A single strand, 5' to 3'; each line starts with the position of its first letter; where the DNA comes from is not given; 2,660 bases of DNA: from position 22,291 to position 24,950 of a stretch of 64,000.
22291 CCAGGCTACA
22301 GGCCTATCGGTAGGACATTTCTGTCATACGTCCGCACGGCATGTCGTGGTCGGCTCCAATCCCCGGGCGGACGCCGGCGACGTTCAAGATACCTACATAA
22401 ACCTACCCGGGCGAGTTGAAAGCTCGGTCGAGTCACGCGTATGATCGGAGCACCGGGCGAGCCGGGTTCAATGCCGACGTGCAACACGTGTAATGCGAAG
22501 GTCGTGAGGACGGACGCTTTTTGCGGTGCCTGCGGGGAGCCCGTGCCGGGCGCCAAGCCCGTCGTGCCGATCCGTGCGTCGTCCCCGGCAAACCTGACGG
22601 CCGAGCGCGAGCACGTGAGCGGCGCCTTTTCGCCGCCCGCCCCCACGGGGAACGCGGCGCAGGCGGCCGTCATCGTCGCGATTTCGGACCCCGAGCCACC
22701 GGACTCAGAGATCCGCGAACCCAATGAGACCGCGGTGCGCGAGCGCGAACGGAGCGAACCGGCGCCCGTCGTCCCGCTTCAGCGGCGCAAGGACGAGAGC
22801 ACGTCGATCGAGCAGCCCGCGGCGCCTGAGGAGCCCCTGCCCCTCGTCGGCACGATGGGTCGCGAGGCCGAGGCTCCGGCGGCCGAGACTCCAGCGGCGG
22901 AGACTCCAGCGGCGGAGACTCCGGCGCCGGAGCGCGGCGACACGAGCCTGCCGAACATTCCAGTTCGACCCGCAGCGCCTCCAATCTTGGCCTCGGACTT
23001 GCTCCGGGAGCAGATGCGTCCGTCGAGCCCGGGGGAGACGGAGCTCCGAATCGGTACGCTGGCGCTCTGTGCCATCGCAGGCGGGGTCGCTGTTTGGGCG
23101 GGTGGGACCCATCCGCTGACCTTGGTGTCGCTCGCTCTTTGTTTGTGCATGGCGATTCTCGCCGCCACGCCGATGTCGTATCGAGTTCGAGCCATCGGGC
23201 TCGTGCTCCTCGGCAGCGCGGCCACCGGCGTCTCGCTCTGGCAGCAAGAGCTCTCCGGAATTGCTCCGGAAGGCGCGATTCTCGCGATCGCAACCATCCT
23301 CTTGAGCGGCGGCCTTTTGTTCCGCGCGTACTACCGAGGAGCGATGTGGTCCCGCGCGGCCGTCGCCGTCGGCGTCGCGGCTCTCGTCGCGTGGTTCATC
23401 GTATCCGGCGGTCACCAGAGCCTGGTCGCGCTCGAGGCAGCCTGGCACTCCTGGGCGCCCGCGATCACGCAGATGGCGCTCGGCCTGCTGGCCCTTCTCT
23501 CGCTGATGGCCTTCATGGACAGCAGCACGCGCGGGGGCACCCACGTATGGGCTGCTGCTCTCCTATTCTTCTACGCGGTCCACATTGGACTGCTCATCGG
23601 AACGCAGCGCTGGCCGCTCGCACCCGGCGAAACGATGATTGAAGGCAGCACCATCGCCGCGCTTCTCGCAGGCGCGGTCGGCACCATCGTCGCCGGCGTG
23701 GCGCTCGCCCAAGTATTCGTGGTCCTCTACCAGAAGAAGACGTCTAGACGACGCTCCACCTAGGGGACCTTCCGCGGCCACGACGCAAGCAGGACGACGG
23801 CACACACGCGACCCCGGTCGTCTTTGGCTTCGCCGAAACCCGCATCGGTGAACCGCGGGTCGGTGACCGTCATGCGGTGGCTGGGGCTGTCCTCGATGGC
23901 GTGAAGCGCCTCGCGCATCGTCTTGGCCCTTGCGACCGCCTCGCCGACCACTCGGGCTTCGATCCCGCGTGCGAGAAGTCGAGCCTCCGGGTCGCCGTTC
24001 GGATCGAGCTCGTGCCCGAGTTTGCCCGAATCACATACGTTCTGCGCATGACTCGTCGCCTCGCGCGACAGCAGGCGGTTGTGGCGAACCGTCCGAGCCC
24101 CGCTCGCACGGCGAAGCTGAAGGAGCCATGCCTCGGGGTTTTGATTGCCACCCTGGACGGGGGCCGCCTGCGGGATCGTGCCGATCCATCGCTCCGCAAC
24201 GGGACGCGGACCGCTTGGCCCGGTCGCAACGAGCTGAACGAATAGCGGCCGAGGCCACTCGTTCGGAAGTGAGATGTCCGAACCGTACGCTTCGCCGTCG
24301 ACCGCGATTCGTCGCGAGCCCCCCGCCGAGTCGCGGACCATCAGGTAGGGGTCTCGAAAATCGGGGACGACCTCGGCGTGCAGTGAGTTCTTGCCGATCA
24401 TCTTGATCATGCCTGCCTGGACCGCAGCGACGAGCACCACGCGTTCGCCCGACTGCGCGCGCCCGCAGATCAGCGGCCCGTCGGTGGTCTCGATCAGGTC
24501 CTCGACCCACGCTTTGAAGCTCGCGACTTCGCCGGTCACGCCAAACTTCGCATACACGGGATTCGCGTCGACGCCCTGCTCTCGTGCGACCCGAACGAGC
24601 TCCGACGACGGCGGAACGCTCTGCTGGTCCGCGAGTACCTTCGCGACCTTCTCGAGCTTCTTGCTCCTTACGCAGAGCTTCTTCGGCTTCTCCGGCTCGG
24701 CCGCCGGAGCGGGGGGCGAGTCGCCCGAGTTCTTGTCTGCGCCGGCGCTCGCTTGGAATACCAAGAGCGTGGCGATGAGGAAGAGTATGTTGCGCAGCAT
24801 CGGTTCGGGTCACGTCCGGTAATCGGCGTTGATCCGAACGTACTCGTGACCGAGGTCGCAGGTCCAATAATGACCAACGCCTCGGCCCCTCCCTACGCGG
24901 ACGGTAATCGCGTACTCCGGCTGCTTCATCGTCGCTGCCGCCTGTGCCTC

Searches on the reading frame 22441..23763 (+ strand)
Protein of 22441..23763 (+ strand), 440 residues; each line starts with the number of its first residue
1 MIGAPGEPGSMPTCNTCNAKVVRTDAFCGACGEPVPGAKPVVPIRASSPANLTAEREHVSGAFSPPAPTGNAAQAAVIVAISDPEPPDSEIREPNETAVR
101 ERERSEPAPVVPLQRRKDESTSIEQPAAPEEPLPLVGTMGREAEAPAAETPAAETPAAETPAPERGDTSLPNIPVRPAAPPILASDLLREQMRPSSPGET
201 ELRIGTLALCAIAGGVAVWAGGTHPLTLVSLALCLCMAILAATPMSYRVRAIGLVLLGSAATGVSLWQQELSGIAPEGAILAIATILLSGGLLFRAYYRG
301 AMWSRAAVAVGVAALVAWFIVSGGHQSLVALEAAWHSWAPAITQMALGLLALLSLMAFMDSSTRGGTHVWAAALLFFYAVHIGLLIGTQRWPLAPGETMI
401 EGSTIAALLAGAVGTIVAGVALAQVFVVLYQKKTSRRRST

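Call 9: search_protein_families(library=pfam, proteins=[window:22441-23763:+], max_evalue=0.01)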
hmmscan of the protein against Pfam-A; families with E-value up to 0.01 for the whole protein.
window:22441-23763:+ (440 aa): 1 family
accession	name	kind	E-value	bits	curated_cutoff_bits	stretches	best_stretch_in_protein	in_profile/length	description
PF12773.13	DZR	-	0.009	16.6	27.3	0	14-36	1-23/45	Double zinc ribbon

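Call 61: find_homologous_proteins(query=window:22471-23763:+)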
Query window:22471-23763:+ (430 aa): 175 proteins with E <= 0.001 among 8000 candidates; the best 120 are listed.
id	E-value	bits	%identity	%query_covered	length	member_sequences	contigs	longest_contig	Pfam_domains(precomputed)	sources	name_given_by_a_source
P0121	1.2e-270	915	99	100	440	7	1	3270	-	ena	-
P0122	5.2e-249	844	92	100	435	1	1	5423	-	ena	-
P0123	1.6e-163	563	69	99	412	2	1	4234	-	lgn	-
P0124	8.1e-154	531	70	94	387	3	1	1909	-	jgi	jgi:hypothetical protein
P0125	2.2e-153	529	66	100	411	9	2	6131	-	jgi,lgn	-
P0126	9.3e-144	497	62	100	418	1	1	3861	-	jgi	-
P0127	1.6e-141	490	59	100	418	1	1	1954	-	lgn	-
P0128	1.8e-139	483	61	100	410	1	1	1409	-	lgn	-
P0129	2.8e-139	483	59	100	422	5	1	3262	-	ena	-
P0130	3.5e-139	482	60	100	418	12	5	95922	-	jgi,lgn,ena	-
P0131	4.3e-139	482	61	99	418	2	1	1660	-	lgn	-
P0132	8.7e-139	481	58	100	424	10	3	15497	-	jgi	-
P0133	1.6e-138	480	61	99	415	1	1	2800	-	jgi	jgi:hypothetical protein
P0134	2.3e-138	480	59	100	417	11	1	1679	-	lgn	-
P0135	3.3e-138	479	69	84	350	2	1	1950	-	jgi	jgi:hypothetical protein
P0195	6.0e-124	432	54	99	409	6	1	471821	-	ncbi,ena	ncbi:MAG: hypothetical protein WBN10_14815 [Polyangiales bacterium]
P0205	5.6e-123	429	55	100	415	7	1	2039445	-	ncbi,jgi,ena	-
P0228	6.0e-120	419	51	100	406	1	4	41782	-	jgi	jgi:hypothetical protein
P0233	6.3e-119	416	53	99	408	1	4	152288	-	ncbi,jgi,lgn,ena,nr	ncbi:MAG: hypothetical protein AMJ62_03665 [Myxococcales bacterium SG8_38]|nr:MAG: hypothetical prot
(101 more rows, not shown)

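Call 62: find_encoding_contigs(protein=P0233, flank=2500, max_places=2)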
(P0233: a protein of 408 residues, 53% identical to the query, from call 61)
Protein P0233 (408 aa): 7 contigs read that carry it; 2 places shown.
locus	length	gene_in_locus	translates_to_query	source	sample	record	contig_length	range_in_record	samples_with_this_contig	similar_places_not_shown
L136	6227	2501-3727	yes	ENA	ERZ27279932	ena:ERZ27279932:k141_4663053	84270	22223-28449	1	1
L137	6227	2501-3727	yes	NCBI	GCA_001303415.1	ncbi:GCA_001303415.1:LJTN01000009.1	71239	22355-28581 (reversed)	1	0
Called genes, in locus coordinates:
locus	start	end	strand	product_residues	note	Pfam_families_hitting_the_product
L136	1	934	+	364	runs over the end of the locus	PF13439:Glyco_transf_4 (weak), PF13579:Glyco_trans_4_4, PF00534:Glycos_transf_1, PF13692:Glyco_trans_1_4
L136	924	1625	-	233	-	PF03548:LolA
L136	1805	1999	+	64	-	PF04325:DUF465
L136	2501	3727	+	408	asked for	-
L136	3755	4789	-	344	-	-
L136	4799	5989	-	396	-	PF01960:ArgJ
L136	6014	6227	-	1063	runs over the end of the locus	PF07517:SecA_DEAD, PF00270:DEAD (weak), PF01043:SecA_PP_bind, PF21090:P-loop_SecA, PF07516:SecA_SW, PF02810:SEC-C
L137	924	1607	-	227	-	PF03548:LolA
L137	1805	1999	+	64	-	PF04325:DUF465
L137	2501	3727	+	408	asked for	-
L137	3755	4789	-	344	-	-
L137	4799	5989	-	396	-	PF01960:ArgJ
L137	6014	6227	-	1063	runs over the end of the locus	PF07517:SecA_DEAD, PF00270:DEAD (weak), PF01043:SecA_PP_bind, PF21090:P-loop_SecA, PF07516:SecA_SW, PF02810:SEC-C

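Call 63: find_encoding_contigs(protein=P0228, flank=2500, max_places=2)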
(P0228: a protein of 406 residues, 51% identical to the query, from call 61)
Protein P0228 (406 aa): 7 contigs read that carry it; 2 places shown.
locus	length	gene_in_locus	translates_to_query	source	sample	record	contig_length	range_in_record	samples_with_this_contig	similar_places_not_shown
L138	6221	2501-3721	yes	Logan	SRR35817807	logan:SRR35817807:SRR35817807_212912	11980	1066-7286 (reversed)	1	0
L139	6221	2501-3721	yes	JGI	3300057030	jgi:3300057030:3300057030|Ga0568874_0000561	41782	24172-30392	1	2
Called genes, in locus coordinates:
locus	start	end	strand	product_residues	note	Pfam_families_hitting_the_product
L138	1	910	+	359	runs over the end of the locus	PF13439:Glyco_transf_4 (weak), PF13579:Glyco_trans_4_4, PF00534:Glycos_transf_1, PF13692:Glyco_trans_1_4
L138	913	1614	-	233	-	PF03548:LolA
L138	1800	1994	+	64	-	PF04325:DUF465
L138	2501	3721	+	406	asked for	-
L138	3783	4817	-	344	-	-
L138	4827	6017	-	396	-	PF01960:ArgJ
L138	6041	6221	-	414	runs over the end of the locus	?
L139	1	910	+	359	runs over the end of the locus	PF13439:Glyco_transf_4 (weak), PF13579:Glyco_trans_4_4, PF00534:Glycos_transf_1, PF13692:Glyco_trans_1_4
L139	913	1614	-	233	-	PF03548:LolA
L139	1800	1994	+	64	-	PF04325:DUF465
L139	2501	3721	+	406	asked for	-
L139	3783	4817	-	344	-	-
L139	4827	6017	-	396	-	PF01960:ArgJ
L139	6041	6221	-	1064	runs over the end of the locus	PF07517:SecA_DEAD, PF00270:DEAD (faint), PF01043:SecA_PP_bind, PF21090:P-loop_SecA, PF07516:SecA_SW, PF02810:SEC-C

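Call 64: find_encoding_contigs(protein=P0195, flank=2500, max_places=2)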
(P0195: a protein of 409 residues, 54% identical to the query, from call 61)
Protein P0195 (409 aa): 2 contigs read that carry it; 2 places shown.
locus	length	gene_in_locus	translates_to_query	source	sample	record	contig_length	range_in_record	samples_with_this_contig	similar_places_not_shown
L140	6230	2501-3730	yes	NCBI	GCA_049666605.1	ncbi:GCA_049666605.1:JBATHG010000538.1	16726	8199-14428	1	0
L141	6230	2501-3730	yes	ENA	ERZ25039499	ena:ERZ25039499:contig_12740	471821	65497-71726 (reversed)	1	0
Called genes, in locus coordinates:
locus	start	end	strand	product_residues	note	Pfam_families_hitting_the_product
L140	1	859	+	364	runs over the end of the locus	PF13439:Glyco_transf_4, PF13579:Glyco_trans_4_4, PF00534:Glycos_transf_1, PF13692:Glyco_trans_1_4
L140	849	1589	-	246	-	PF03548:LolA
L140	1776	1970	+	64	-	PF04325:DUF465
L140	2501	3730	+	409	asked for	-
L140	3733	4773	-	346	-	PF00188:CAP (weak)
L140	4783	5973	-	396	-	PF01960:ArgJ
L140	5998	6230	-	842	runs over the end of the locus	PF01043:SecA_PP_bind, PF07517:SecA_DEAD, PF21090:P-loop_SecA, PF07516:SecA_SW, PF02810:SEC-C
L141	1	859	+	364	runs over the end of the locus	PF13439:Glyco_transf_4, PF13579:Glyco_trans_4_4, PF00534:Glycos_transf_1, PF13692:Glyco_trans_1_4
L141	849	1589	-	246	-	PF03548:LolA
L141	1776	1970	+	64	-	PF04325:DUF465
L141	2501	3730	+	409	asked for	-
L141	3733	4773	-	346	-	PF00188:CAP (weak)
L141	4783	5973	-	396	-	PF01960:ArgJ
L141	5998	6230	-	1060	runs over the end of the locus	PF07517:SecA_DEAD, PF01043:SecA_PP_bind, PF21090:P-loop_SecA, PF07516:SecA_SW, PF02810:SEC-C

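Call 65: find_encoding_contigs(protein=P0205, flank=2500, max_places=2)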
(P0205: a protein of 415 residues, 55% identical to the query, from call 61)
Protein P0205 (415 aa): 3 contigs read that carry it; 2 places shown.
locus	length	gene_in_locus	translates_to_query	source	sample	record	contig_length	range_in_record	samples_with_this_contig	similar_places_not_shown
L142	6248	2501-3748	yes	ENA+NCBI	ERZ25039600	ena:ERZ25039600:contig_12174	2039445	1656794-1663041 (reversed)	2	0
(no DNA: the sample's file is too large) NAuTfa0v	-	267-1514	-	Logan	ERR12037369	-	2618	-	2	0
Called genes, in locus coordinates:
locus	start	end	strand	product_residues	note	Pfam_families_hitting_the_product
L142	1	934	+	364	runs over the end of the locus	PF13439:Glyco_transf_4 (weak), PF13579:Glyco_trans_4_4, PF00534:Glycos_transf_1, PF13692:Glyco_trans_1_4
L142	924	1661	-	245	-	PF03548:LolA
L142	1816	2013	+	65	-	PF04325:DUF465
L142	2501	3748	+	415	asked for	-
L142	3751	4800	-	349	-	PF00188:CAP (weak)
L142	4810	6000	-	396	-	PF01960:ArgJ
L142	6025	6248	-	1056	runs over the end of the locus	PF07517:SecA_DEAD, PF01043:SecA_PP_bind, PF21090:P-loop_SecA, PF07516:SecA_SW, PF02810:SEC-C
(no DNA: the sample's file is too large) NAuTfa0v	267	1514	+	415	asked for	-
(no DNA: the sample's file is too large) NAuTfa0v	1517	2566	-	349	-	PF00188:CAP (weak)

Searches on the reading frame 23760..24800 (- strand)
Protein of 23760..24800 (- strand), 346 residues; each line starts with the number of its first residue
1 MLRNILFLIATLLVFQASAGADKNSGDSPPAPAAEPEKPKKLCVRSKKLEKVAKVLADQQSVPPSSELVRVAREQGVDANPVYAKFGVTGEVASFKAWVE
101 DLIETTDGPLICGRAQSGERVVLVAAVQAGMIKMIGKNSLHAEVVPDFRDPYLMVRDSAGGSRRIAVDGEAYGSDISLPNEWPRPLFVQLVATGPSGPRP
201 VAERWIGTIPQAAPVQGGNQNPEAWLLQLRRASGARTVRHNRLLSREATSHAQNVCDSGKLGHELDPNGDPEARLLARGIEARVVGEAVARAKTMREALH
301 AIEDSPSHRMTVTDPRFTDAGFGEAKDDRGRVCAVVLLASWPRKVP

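Call 9: search_protein_families(library=pfam, proteins=[window:23760-24800:-], max_evalue=0.01)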
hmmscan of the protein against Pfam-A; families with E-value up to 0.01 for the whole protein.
window:23760-24800:- (346 aa): 1 family
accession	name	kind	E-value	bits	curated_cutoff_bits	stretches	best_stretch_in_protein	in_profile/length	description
PF00188.32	CAP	-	7.5e-06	27.2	21.1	1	228-332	6-110/117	Cysteine-rich secretory protein family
